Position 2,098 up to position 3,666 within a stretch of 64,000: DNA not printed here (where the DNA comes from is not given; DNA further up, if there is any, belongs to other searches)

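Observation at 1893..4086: About 380-bp direct repeats carrying ATPase gene remnants flank an AlbA_2/Schlafen-like ATPase gene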

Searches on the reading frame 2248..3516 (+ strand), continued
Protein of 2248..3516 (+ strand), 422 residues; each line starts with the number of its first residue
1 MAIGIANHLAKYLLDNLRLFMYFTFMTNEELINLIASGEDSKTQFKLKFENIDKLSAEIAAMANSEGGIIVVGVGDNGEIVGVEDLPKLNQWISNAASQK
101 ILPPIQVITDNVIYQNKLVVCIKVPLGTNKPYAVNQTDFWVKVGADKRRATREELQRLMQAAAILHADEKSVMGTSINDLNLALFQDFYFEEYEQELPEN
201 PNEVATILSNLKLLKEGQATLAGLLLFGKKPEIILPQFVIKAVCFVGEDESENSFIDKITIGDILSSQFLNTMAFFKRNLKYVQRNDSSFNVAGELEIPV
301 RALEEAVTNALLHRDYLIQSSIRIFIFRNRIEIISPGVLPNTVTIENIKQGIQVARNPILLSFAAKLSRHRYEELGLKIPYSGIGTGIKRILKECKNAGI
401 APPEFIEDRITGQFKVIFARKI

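Call 85: get_annotated_region(hit=H4, flank=5000)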
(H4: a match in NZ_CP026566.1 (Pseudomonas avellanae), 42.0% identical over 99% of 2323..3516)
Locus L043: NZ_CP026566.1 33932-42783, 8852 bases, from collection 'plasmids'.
description: Pseudomonas avellanae strain R2leaf plasmid p4_tig8, complete sequence
organism: Pseudomonas avellanae (NCBI taxid 46257)
taxonomy: Bacteria; Pseudomonadota; Gammaproteobacteria; Pseudomonadales; Pseudomonadaceae; Pseudomonas; Pseudomonas avellanae
host: -; source: Prunus avium; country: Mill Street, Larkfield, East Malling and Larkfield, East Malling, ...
typing (MOB-suite, as given by PLSDB): mobilizable; replicon rep_cluster_283; relaxase MOBQ
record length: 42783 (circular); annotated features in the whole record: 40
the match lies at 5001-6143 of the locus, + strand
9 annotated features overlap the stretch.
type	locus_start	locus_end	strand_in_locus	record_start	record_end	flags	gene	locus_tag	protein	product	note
CDS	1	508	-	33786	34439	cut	-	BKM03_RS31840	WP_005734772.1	division plane positioning ATPase MipZ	-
CDS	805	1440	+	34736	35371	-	-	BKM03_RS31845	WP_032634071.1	recombinase family protein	GO:0006310 - DNA recombination [Evidence IEA]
CDS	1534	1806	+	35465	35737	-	-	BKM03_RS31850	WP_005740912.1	hypothetical protein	-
CDS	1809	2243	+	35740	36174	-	-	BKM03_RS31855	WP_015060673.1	MobA/MobL family protein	-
CDS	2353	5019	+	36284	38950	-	-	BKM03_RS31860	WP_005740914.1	TrlF family AAA-like ATPase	-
CDS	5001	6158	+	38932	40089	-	-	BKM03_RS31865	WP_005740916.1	RNA-binding domain-containing protein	-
CDS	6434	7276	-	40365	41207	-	-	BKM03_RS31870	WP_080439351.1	AvrPphF family type III effector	-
CDS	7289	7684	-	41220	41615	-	-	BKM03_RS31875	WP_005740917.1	CesT family type III secretion system chaperone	GO:0030254 - protein secretion by the type III secretion system [Evidence IEA]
CDS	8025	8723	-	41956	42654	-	-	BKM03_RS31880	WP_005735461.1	GNAT family N-acetyltransferase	-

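Call 86: get_annotated_region(hit=H20, flank=5000)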
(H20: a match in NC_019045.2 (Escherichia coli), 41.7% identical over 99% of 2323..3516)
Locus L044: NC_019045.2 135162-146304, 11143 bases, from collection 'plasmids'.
description: Escherichia coli plasmid pNDM102337, complete sequence
organism: Escherichia coli (NCBI taxid 562)
taxonomy: Bacteria; Pseudomonadota; Gammaproteobacteria; Enterobacterales; Enterobacteriaceae; Escherichia; Escherichia coli
host: -; source: -; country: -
typing (MOB-suite, as given by PLSDB): conjugative; replicon IncC; relaxase MOBH,MOBH; mating-pair formation MPF_F
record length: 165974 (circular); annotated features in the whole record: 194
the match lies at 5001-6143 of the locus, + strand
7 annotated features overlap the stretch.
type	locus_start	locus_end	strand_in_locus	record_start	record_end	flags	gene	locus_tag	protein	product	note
CDS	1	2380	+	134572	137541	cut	-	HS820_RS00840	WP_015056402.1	type I restriction endonuclease subunit R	-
CDS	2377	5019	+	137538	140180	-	-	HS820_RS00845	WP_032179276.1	TrlF family AAA-like ATPase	-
CDS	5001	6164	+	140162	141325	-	-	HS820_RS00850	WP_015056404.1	RNA-binding domain-containing protein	-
CDS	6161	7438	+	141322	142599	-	-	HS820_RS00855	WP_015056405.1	restriction endonuclease subunit S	GO:0006304 - DNA modification [Evidence IEA]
CDS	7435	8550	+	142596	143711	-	-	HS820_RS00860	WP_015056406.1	AAA family ATPase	-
CDS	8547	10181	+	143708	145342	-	-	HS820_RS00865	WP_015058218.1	type I restriction-modification system subunit M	GO:0009307 - DNA restriction-modification system [Evidence IEA]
CDS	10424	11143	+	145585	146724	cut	-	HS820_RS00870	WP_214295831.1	hypothetical protein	-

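Call 89: search_protein_families(library=padloc, proteins=[L043:2353-5019:+, L043:5001-6158:+, L019:437-2164:+], max_evalue=0.001)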
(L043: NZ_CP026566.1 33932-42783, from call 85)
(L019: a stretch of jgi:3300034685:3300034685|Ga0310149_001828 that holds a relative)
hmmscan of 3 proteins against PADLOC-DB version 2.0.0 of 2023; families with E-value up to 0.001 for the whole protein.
L043:2353-5019:+ (888 aa): 32 families (the best 25 are shown)
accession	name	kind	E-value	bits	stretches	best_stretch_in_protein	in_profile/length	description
PDLC02208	Ppl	-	3e-34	116.3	2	748-878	754-889/894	-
PDLC04678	PDC-M49A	-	3.4e-18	63.3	2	24-127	4-98/681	-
PDLC04135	mad3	-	4.1e-17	60.8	1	293-828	13-326/374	mads_3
PDLC04680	PDC-M49A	-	7.6e-16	55.8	2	25-117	4-86/674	-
PDLC02980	AriA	-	7e-11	40.6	1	764-826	234-300/304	-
PDLC04164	AriA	-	1.4e-09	35.9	1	776-830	184-237/253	-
PDLC03859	LmuB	-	1.9e-09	35.3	1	283-370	5-81/611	-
PDLC00271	PtuA1|PtuA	-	3.3e-07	28.2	0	296-327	17-48/421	AAA ATPase domain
PDLC03865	LmuB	-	1.2e-06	25.1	0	780-829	923-978/1007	-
PDLC00278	PtuA1|PtuA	-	1.6e-06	25.7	0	296-326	17-47/436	AAA ATPase domain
PDLC00277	PtuA1|PtuA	-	1.7e-06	25.5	0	296-328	17-49/423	AAA ATPase domain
PDLC00298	PtuA1|PtuA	-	3.5e-06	24.4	0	297-326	18-47/423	AAA ATPase domain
PDLC02982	AriAB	-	3.6e-06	23.9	1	779-829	233-282/570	-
PDLC04679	PDC-M49A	-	5.7e-06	23.3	0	774-846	418-490/541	-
PDLC04140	mad8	-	7.6e-06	23.6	0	306-485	31-151/314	mads_8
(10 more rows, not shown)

L043:5001-6158:+ (385 aa): 3 families
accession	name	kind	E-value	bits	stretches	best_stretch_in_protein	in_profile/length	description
PDLC02394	pAgo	-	6.6e-14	48.6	1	28-324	55-371/1121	-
PDLC02402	Aga_SIR2-PNTD1-PNTD2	-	3.5e-09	33.3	1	193-321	367-488/876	Class I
PDLC02418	Aga_SIR2-Kinase-PNTD1-PNTD2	-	1.4e-06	24.8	1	223-321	263-366/756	Class I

L019:437-2164:+ (575 aa): 0 families

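Call 90: search_protein_families(library=pfam, proteins=[L043:2353-5019:+, L043:5001-6158:+], max_evalue=0.001)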
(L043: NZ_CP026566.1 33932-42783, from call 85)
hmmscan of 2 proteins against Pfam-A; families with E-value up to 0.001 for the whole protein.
L043:2353-5019:+ (888 aa): 4 families
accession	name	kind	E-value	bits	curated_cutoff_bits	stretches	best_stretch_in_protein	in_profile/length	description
PF13304.12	AAA_21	-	1.1e-11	45.8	27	1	764-827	236-301/304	AAA domain, putative AbiEii toxin, Type IV TA system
PF02463.25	SMC_N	-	8.3e-10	38.9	40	1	296-346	18-67/220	RecF/RecN/SMC N terminal domain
PF13476.12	AAA_23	-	0.00057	21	27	0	286-573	10-155/201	AAA domain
PF13555.12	AAA_29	-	0.00071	19.7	27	0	291-326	10-46/61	P-loop containing region of AAA domain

L043:5001-6158:+ (385 aa): 2 families
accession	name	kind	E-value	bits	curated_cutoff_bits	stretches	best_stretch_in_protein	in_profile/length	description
PF04326.19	SLFN_AlbA_2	-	1.3e-21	77.7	25.3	1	14-127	1-117/118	Schlafen, AlbA_2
PF13749.12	HATPase_c_4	-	6.3e-13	49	26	1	297-360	2-67/89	Putative ATP-dependent DNA helicase recG C-terminal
